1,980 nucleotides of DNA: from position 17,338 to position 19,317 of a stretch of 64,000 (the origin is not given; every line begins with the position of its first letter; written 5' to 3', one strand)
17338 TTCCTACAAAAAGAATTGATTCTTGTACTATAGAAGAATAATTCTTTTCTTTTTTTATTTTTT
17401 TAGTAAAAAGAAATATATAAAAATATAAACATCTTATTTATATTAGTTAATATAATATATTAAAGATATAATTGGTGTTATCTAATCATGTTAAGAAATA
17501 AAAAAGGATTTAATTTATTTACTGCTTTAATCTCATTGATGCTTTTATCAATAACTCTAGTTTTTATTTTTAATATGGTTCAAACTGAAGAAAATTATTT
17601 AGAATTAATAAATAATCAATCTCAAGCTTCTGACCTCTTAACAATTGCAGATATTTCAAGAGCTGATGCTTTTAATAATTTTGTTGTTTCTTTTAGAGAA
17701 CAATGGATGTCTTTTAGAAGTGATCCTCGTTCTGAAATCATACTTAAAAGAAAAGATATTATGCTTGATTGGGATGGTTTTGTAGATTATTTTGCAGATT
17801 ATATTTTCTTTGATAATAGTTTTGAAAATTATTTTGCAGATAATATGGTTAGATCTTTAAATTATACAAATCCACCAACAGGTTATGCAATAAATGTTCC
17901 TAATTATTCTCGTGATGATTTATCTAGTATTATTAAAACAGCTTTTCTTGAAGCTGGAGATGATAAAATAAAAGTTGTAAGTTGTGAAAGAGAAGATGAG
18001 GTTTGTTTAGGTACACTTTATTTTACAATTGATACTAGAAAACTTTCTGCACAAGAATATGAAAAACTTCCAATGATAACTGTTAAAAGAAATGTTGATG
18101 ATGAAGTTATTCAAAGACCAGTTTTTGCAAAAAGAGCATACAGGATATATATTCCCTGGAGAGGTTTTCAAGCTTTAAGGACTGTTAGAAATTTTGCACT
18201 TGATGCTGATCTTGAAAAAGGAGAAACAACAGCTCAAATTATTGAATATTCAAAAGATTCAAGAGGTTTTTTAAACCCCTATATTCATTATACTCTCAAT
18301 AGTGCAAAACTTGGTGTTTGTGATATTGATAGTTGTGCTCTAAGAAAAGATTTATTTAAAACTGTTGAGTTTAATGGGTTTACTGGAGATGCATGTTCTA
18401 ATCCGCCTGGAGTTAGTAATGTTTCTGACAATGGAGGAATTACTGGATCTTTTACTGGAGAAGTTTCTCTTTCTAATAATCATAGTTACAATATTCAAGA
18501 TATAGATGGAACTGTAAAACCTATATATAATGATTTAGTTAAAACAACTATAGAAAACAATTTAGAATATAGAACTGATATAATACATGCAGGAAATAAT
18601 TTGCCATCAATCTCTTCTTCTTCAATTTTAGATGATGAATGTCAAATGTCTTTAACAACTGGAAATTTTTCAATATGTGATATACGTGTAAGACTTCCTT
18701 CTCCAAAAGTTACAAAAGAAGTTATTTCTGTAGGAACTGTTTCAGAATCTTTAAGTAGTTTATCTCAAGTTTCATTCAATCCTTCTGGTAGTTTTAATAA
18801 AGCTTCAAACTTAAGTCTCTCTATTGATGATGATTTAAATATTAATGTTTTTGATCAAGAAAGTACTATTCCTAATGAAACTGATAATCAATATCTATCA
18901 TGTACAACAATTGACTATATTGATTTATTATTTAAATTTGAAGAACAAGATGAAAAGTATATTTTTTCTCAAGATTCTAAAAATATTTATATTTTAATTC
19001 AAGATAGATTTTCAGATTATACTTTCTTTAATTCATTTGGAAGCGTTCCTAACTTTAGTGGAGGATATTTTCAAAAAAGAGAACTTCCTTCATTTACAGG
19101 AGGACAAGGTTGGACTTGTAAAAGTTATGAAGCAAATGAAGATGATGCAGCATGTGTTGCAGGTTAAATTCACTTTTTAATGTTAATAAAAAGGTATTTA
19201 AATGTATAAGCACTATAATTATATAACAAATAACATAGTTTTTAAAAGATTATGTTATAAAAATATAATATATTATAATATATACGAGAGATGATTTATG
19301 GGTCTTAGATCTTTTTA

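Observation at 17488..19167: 559-aa protein with a type IV pilin-like (class III) signal peptide embedded in the giant-protein array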

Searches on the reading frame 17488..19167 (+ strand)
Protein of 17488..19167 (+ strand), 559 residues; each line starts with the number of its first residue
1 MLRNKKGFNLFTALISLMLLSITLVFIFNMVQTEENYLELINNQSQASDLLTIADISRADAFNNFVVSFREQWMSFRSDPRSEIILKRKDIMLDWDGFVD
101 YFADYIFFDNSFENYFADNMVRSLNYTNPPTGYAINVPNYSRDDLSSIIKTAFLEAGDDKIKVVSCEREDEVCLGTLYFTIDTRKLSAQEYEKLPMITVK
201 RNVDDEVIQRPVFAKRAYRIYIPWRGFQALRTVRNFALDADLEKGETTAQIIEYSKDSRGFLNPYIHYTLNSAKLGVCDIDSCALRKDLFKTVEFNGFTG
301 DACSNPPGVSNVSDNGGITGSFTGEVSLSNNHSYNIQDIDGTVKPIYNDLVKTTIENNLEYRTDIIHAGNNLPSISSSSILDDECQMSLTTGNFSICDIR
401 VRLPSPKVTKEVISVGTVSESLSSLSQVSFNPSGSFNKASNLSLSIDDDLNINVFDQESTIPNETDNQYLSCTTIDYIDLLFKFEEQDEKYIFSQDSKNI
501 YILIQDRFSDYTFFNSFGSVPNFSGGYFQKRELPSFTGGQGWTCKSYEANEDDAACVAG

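Call 8: search_protein_families(library=pfam, proteins=[window:17488-19167:+], max_evalue=0.1)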
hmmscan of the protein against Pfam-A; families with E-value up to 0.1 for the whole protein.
window:17488-19167:+ (559 aa): 0 families

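Call 9: search_protein_families(library=ncbifam, proteins=[window:17488-19167:+], max_evalue=0.1)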
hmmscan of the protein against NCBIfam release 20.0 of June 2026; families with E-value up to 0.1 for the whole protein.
window:17488-19167:+ (559 aa): 1 family
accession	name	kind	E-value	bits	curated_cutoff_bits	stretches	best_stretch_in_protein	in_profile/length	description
NF041002.1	pilin_ComGF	equivalog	0.0085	16.3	80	1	5-55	1-51/139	competence type IV pilus minor pilin ComGF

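Call 10: find_homologous_proteins(query=window:17488-19164:+, max_evalue=0.001)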
Query window:17488-19164:+ (559 aa): 22 proteins with E <= 0.001 among 7311 candidates.
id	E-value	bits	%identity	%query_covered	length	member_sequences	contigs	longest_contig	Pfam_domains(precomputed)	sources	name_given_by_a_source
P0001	0.0e+0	1194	100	95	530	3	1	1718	-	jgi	-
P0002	0.0e+0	1096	89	100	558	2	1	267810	-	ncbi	-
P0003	0.0e+0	1049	86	100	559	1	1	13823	-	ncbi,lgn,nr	ncbi:MAG: hypothetical protein PHX47_02200 [Candidatus ainarchaeum sp.]|nr:hypothetical protein [Can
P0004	0.0e+0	1040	89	95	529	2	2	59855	-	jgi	jgi:hypothetical protein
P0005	3.3e-212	724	60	100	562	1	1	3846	-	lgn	-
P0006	8.0e-202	690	60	100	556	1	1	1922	-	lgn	-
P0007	4.5e-192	658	56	100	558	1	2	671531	-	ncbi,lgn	-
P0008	6.8e-168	578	51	100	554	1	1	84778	-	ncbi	-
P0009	1.4e-167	577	52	99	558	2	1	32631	-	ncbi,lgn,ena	-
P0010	4.8e-154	532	51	100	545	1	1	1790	-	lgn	-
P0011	7.3e-142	492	49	100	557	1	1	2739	-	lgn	-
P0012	1.1e-117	412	40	99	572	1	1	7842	-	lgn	-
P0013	1.5e-86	309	34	100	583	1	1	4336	-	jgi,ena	-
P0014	2.3e-86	309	34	98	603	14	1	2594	-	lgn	-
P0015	1.2e-80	290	34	99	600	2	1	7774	-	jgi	-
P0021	1.1e-74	270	33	99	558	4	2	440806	-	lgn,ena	-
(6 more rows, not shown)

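Call 11: search_solved_structures(query=window:17488-19164:+, max_evalue=10)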
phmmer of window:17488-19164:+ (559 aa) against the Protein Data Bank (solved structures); distinct sequences matched with E-value up to 10: 0.

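Call 16: find_encoding_contigs(protein=P0007, flank=10000, max_places=2)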
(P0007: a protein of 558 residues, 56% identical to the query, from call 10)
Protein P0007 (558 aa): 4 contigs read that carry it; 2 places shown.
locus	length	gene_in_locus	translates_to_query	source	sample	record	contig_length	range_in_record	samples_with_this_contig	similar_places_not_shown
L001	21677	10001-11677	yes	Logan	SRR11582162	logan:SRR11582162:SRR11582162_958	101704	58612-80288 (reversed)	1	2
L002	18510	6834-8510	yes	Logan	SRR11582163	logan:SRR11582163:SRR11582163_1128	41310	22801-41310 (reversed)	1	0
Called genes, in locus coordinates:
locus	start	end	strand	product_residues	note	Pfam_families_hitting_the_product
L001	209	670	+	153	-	-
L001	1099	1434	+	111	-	-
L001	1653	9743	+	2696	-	PF13620:CarboxypepD_reg (faint)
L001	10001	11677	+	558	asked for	-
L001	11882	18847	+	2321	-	PF17802:SpaA (faint), PF17210:SdrD_B (faint), PF11974:bMG3 (faint), PF13620:CarboxypepD_reg (weak), PF24025:Ig_DR_A0283-like (faint)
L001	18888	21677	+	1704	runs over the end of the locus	PF13620:CarboxypepD_reg (faint)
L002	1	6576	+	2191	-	?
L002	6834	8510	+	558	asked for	-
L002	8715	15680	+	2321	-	PF17802:SpaA (faint), PF17210:SdrD_B (faint), PF11974:bMG3 (faint), PF13620:CarboxypepD_reg (weak), PF24025:Ig_DR_A0283-like (faint)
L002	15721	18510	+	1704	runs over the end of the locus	PF13620:CarboxypepD_reg (faint)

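Call 17: find_encoding_contigs(protein=P0021, flank=10000, max_places=2)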
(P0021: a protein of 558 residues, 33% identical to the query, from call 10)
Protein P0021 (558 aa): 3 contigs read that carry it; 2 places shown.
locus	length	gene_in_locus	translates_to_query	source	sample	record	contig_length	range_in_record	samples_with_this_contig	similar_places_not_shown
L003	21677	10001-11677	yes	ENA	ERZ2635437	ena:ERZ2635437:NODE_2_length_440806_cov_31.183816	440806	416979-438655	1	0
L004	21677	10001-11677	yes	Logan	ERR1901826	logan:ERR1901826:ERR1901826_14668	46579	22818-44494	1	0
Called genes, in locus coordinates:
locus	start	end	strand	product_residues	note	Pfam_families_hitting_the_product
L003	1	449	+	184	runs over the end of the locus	PF04011:LemA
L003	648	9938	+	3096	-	PF00877:NLPC_P60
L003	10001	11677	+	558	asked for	-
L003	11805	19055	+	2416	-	PF13620:CarboxypepD_reg (faint)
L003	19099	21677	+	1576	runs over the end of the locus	?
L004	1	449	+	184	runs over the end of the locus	PF04011:LemA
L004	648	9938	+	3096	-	PF00877:NLPC_P60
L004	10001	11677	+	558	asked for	-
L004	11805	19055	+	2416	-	PF13620:CarboxypepD_reg (faint)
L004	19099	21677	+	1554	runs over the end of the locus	?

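Call 25: search_protein_families(library=pfam, alignment_id=A1, max_evalue=10)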
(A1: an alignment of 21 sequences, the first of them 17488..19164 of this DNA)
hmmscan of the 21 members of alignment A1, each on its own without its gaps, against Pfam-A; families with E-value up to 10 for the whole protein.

A. member 1, window:17488-19164:+ (559 aa): 1 family
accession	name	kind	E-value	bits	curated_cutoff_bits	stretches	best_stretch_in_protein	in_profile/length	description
PF03796.21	DnaB_C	-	0.15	11.9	27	1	435-490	95-151/255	DnaB-like helicase C terminal domain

B. families by the number of members that match (of 21 scanned): 8 families
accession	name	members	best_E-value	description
PF07963.17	N_methyl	6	0.12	Prokaryotic N-terminal methylation motif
PF25630.1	Phycodna_minor_capsid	1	0.029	Phycodnaviridae minor capsid protein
PF04603.18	Mog1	1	0.035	Ran-interacting Mog1 protein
PF21642.2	SP_0191-like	1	0.057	SP_0191-like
PF02563.21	Poly_export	1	0.086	Polysaccharide biosynthesis/export protein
PF03796.21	DnaB_C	1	0.15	DnaB-like helicase C terminal domain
PF23500.1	DUF7133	1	0.19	Domain of unknown function (DUF7133)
PF15868.10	MBF2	1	0.19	Transcription activator MBF2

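Call 26: search_protein_families(library=ncbifam, alignment_id=A1, max_evalue=1)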
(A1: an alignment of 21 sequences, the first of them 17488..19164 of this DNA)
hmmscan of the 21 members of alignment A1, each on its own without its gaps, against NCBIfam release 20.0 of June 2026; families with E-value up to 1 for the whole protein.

A. member 1, window:17488-19164:+ (559 aa): 1 family
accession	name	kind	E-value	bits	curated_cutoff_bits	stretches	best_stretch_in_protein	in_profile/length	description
NF041002.1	pilin_ComGF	equivalog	0.0085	16.3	80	1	5-55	1-51/139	competence type IV pilus minor pilin ComGF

B. families by the number of members that match (of 21 scanned): 15 families
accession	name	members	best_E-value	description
NF041002.1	pilin_ComGF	17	0.00021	competence type IV pilus minor pilin ComGF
NF041013.1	T4P_ComGE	8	0.03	competence type IV pilus minor pilin ComGE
NF040999.1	pilin_ComGC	6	0.015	competence type IV pilus major pilin ComGC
NF040982.1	ComGD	6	0.045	competence type IV pilus minor pilin ComGD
NF038114.1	rightmost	3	0.00038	PxKF domain-containing protein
NF045951.1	MAG0110_fam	3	0.0048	MAG0110 family membrane protein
NF003146.0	PRK04081.1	1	0.0038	hypothetical protein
NF041809.1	Avs1a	1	0.013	AVAST type 1 anti-phage system MBL fold metallo-hydrolase Avs1a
NF052332.1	VF_GtgA_GogA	1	0.04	GtgA/GogA family T3SS effector metalloprotease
TIGR03139.1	QueF-II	1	0.051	preQ(1) synthase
NF045993.1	MAG0130_MAG3770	1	0.054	MAG0130/MAG3770 family membrane protein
NF045957.1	MHO_1590_dom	1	0.059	MHO_1590 family protein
NF046004.1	ICE_Mbov_0401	1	0.077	Mbov_0401 family ICE element transposase-like protein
TIGR00261.1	traB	1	0.15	TraB family protein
TIGR02523.1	type_IV_pilV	1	0.27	type IV pilus modification protein PilV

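Call 27: predict_structure(alignment_id=A1)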
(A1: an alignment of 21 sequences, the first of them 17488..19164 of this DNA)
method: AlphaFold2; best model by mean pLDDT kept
length: 559 residues; sequences in the alignment: 21
mean_pLDDT: 74.7   pTM: 0.74
mean pLDDT of the five models: 74.7, 74.6, 73.4, 73.1, 71.6
residues with pLDDT >= 90: 82; 70-90: 314; 50-70: 95; < 50: 68
segments of 3 or more residues with pLDDT < 50: 1-7, 416-425, 435-437, 516-559
pLDDT, mean of each block of 10 residues (from residue 1): 45 75 72 57 62 82 85 86 91 91 80 82 74 82 86 83 83 81 87 86 84 86 88 91 89 87 85 83 79 67 72 69 75 89 93 90 65 75 78 89 83 51 51 49 68 68 71 91 89 84 90 54 39 31 27 29
secondary structure, 60 per line:
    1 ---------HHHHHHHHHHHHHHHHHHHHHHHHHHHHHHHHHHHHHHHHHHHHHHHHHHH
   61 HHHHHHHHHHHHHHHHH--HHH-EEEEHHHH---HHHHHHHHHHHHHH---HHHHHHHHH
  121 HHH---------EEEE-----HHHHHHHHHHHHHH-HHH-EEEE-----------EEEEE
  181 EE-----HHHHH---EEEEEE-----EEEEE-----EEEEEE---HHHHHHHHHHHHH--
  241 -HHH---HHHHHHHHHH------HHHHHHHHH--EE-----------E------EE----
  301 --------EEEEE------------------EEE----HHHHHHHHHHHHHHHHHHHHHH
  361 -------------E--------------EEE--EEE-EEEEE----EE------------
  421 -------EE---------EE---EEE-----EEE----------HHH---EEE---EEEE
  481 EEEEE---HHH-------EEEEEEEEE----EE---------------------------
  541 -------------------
elements in order: H10-77 E84-87 H88-91 H95-108 H112-123 E133-136 H142-155 E161-164 E176-182 H188-192 E196-201 E207-211 E217-222 H226-238 H248-257 H264-272 E309-313 E332-334 H339-360 E389-391 E394-396 E398-402 E444-446 E452-454 E471-473 E477-485 E499-507

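Call 40: fold_search(model_id=the predicted structure, library=pdb)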
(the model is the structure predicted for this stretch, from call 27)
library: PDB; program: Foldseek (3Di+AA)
matches with E <= 10: 194; with E <= 0.001: 0
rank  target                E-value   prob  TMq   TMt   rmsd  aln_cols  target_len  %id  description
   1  6ino_A                9.7e-01  0.03  0.04  0.05  19.4       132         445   12  Crystal structure of the CysR-CTLD2 fragment of human MR at acidic pH (pH 4.6) (released 2019-09-18)
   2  7tqz_K                1.1e+00  0.02  0.05  0.07  15.2        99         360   10  Apo CaKip3[2-482] in complex with a microtubule (released 2022-07-13)
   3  1rq0_A                1.2e+00  0.02  0.07  0.10  20.4       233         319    9  Crystal structure of peptide releasing factor 1 (released 2004-08-17)
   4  7qaj_B                1.2e+00  0.01  0.04  0.13  18.5       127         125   10  ZK002 with Anti-angiogenic and Anti-inflamamtory Properties (released 2023-06-14)
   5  6eb5_B                1.3e+00  0.05  0.04  0.09  13.7        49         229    8  Crystal Structure of Human Protocadherin-15 EC2-3 V250N (released 2019-08-21)
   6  2day_MODEL_1_A        1.5e+00  0.03  0.06  0.17  16.0        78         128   14  Solution structure of the RWD domain of human ring finger protein 25 (released 2006-06-14)
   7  7tr0_K                1.6e+00  0.02  0.05  0.07  15.0       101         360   10  CaKip3[2-436] - AMP-PNP in complex with a microtubule (released 2022-07-20)
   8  7e2k                  1.7e+00  0.02  0.06  0.18  23.1       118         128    8  Crystal structure of the RWD domain of human GCN2 - 1 (released 2021-03-17)
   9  6ioe_A                1.7e+00  0.02  0.04  0.05  19.8       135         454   12  Crystal structure of the CysR-CTLD2 fragment of human MR at basic pH (pH 8.5) (released 2019-09-18)
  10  1jwi_B                1.8e+00  0.02  0.05  0.17  18.2       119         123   12  Crystal Structure of Bitiscetin, a von Willeband Factor-dependent Platelet Aggregation Inducer. (released 2001-11-28)
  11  6e8f_A                1.9e+00  0.04  0.04  0.07  12.8        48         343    8  Crystal Structure of Human Protocadherin-15 EC3-5 CD2-1 (released 2019-07-31)
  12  5mw5                  2.0e+00  0.01  0.04  0.07  21.5       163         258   11  Human Jagged2 C2-EGF2 (released 2017-06-14)
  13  7lff_A                2.2e+00  0.01  0.05  0.07  15.0        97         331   10  Crystal structure of the Candida albicans kinesin-8 motor domain (released 2022-02-09)
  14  8q44_B                2.2e+00  0.01  0.07  0.08  22.2       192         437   11  Crystal structure of cA4-bound Can2 (E364R) in complex with oligo-T DNA (released 2023-11-22)
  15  7qaj_H                2.2e+00  0.01  0.04  0.09  18.8       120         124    9  ZK002 with Anti-angiogenic and Anti-inflamamtory Properties (released 2023-06-14)
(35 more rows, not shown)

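Call 43: find_related_loci(query=A1, collection=genome_contigs, flank=10000)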
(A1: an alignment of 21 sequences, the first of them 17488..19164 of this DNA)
Query A1 (559 aa) in genome_contigs; peptide patterns used: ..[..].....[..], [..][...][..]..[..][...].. (x = any residue, [..] = any of these).
155 stretches matched a pattern; 74 encode a relative of the query (tblastn E <= 1e-3); 74 distinct loci.
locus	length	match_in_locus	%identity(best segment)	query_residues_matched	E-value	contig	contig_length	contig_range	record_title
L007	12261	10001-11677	86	1-559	0e+0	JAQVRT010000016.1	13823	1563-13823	MAG: Candidatus ainarchaeum sp. isolate STF1_257 NODE_12625_length_13823_cov_6.171145_Sandtown_F1, whole genome shotgun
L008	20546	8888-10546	51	1-558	3e-173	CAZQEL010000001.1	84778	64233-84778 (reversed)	MAG TPA_asm: uncultured archaeon isolate SRP191223_co1_16 genome assembly, contig: NODE_115_length_84778_cov_7.059087, w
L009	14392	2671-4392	36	1-558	4e-98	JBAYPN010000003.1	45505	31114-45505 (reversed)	MAG: archaeon isolate SO_2016_LW2_139 scaffold01269_LW138R_2016, whole genome shotgun sequence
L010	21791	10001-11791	36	2-558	6e-91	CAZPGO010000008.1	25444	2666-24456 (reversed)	MAG TPA_asm: uncultured archaeon isolate SRP067234_co1_315 genome assembly, contig: k99_163670, whole genome shotgun seq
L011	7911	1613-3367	34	2-556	4e-90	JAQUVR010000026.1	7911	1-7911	MAG: Candidatus ainarchaeum sp. isolate STD2_171 NODE_37490_length_7911_cov_4.774024_Sandtown_D2, whole genome shotgun s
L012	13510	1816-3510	32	1-556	1e-82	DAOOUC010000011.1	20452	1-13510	MAG TPA_asm: archaeon isolate AMR_MDS_2477 NODE_1819_length_20452_cov_6.154778, whole genome shotgun sequence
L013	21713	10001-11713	33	1-556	2e-80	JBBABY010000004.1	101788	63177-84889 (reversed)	MAG: archaeon isolate SO_2017_LW1_34 NODE_79_length_101788_cov_1.493355_LW64-88_2017, whole genome shotgun sequence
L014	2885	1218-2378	39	1-362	4e-75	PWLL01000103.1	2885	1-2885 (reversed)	MAG: Candidatus Iainarchaeum archaeon isolate CSSed10_239 CS-Sed10-C141708, whole genome shotgun sequence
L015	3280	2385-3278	42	1-290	3e-73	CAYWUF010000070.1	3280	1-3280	MAG TPA_asm: uncultured archaeon isolate SRP192927_co2_630 genome assembly, contig: NODE_75860_length_3280_cov_6.441240,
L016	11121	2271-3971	32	2-556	8e-81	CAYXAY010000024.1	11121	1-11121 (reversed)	MAG TPA_asm: uncultured archaeon isolate SRP257756_co1_240 genome assembly, contig: NODE_5334_length_11121_cov_8.251130,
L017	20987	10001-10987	38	1-307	2e-67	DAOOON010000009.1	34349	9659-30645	MAG TPA_asm: archaeon isolate AMR_MDS_2622 NODE_1460_length_34349_cov_15.610602, whole genome shotgun sequence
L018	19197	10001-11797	31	1-556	2e-72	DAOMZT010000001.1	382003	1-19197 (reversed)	MAG TPA_asm: archaeon isolate AMR_MDS_3992 NODE_2_length_382003_cov_13.773443, whole genome shotgun sequence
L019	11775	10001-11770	30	5-556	1e-63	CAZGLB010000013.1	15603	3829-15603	MAG TPA_asm: uncultured archaeon isolate SRP263991_co7_50 genome assembly, contig: NODE_6743_length_15603_cov_220.234886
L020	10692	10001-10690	46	2-231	1e-62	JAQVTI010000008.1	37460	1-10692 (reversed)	MAG: Candidatus ainarchaeum sp. isolate STF1_294 NODE_2234_length_37460_cov_5.313074_Sandtown_F1, whole genome shotgun s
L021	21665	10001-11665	56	2-558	0e+0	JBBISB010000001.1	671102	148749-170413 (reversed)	MAG: Candidatus Iainarchaeum archaeon isolate FAS170219_bin_363 NODE_1_length_671102_cov_21.388244, whole genome shotgun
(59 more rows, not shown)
